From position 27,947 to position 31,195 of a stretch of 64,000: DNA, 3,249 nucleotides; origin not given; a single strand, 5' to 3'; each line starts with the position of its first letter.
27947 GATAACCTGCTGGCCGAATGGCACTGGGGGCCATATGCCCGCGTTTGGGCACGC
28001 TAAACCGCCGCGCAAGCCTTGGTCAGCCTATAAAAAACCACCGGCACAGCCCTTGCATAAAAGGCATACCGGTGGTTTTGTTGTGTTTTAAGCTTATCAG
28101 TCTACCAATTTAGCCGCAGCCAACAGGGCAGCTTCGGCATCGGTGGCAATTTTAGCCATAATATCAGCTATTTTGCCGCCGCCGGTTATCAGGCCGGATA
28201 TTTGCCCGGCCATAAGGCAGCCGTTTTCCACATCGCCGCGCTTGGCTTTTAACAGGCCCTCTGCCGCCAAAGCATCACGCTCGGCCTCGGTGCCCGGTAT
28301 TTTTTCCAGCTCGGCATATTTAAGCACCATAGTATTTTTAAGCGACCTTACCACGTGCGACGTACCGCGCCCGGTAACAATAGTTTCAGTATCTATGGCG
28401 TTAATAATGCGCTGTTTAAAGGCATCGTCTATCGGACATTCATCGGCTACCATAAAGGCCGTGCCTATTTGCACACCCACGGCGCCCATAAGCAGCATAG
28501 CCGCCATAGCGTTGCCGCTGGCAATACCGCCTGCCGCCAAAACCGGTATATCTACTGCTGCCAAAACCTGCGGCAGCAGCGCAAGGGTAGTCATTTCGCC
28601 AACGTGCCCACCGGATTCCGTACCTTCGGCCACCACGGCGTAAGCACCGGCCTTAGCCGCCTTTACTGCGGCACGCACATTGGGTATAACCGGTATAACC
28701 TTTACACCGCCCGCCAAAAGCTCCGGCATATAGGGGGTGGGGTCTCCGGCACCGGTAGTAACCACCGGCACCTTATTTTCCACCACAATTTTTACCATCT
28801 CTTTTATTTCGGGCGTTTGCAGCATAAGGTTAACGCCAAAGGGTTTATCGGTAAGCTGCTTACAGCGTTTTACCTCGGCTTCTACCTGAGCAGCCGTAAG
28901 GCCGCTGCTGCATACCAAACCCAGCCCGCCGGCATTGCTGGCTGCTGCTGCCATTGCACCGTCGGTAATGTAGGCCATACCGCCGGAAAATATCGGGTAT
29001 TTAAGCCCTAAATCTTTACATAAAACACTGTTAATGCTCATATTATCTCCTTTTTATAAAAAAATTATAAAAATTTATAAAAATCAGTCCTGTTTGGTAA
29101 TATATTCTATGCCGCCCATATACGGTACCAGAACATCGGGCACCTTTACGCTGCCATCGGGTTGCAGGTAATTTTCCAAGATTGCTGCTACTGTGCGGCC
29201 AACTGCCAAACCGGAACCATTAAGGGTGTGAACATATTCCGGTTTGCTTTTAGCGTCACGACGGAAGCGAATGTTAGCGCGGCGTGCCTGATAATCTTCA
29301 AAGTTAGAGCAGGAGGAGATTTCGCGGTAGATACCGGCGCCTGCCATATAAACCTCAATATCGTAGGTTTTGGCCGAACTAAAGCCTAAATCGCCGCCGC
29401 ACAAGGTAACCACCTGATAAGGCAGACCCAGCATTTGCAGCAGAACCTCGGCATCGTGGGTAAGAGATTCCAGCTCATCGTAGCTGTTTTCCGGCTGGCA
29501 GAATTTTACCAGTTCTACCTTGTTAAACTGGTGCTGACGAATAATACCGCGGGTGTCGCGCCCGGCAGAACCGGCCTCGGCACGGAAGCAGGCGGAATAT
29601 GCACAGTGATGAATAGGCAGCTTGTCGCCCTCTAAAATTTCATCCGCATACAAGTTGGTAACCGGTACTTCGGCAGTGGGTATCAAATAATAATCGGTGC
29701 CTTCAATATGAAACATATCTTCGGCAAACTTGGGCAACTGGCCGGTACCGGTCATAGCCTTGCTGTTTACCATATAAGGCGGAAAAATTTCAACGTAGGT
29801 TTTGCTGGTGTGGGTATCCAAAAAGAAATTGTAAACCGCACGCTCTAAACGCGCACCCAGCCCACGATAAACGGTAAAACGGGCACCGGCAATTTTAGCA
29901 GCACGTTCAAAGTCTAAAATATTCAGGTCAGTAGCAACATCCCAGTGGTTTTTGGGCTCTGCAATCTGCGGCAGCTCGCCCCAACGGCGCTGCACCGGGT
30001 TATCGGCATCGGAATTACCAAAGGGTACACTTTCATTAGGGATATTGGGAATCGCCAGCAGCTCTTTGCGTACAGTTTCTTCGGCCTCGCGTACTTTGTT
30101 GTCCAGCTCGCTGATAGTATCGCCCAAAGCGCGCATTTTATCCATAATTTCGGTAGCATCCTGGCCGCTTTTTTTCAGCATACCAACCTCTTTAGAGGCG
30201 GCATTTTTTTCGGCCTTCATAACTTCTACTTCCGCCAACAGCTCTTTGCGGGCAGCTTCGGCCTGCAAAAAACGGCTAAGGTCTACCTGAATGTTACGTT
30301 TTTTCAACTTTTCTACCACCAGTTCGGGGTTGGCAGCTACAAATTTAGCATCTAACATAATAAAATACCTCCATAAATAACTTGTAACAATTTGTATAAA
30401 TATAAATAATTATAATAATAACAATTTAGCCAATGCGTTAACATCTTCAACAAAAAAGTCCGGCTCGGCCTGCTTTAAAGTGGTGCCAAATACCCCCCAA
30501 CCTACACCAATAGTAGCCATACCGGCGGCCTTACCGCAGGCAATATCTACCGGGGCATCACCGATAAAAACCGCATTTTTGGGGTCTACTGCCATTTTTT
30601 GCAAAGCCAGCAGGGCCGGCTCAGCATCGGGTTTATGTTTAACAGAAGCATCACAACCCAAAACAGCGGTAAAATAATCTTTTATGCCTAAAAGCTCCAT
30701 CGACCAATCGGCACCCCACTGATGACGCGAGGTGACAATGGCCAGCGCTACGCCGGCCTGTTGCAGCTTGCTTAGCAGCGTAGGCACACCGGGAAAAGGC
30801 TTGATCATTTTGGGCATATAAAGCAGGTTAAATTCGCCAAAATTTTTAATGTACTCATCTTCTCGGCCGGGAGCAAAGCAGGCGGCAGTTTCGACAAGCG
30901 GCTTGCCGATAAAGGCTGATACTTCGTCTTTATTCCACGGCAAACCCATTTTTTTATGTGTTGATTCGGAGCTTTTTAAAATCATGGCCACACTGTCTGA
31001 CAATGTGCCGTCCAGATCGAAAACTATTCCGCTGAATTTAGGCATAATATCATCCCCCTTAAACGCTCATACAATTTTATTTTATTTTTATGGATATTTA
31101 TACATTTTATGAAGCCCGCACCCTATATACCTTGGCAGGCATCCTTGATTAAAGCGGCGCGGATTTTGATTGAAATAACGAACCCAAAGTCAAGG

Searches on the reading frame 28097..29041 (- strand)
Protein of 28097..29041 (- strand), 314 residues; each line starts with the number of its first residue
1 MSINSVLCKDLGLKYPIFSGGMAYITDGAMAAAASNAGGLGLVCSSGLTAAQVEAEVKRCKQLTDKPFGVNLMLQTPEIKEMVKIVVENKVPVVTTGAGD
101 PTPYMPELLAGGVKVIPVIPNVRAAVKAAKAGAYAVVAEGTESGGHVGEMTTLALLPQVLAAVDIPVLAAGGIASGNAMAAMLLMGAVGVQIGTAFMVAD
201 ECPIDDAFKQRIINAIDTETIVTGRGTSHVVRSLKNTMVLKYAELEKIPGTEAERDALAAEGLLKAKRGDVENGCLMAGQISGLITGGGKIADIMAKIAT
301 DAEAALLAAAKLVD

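Call 80: search_protein_families(library=pfam, proteins=[window:28097-29041:-], max_evalue=0.00001)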
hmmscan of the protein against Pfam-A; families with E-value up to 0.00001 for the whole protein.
window:28097-29041:- (314 aa): 2 families
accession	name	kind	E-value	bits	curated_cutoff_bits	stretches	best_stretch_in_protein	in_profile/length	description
PF03060.21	NMO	-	3.6e-57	194.7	28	2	82-299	105-329/331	Nitronate monooxygenase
PF00478.31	IMPDH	-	1e-10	41.6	25.6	1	2-73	22-83/345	IMP dehydrogenase / GMP reductase domain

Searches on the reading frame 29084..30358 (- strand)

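Call 80: search_protein_families(library=pfam, proteins=[window:29084-30358:-], max_evalue=0.00001)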
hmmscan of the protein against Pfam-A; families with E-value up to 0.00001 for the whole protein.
window:29084-30358:- (424 aa): 2 families
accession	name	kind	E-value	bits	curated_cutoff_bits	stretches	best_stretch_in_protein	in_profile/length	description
PF00587.30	tRNA-synt_2b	-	8.2e-42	143.7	29.3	1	220-397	8-179/179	tRNA synthetase class II core domain (G, H, P, S and T)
PF02403.27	Seryl_tRNA_N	-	3e-26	92.2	28.2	1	1-107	1-108/108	Seryl-tRNA synthetase N-terminal domain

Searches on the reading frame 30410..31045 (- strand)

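Call 80: search_protein_families(library=pfam, proteins=[window:30410-31045:-], max_evalue=0.00001)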
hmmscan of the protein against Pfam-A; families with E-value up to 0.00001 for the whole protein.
window:30410-31045:- (211 aa): 4 families
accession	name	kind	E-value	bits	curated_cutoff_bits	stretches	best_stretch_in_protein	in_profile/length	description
PF13419.12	HAD_2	-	6.6e-39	134.3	23.8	1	7-181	1-178/178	Haloacid dehalogenase-like hydrolase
PF00702.32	Hydrolase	-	2.6e-23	83.8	26.4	1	6-175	3-191/191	haloacid dehalogenase-like hydrolase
PF13242.12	Hydrolase_like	-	1.2e-11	44.7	22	1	137-204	3-74/75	HAD-hyrolase-like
PF12710.13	HAD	-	3.1e-10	41.2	27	1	7-171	1-188/189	haloacid dehalogenase-like hydrolase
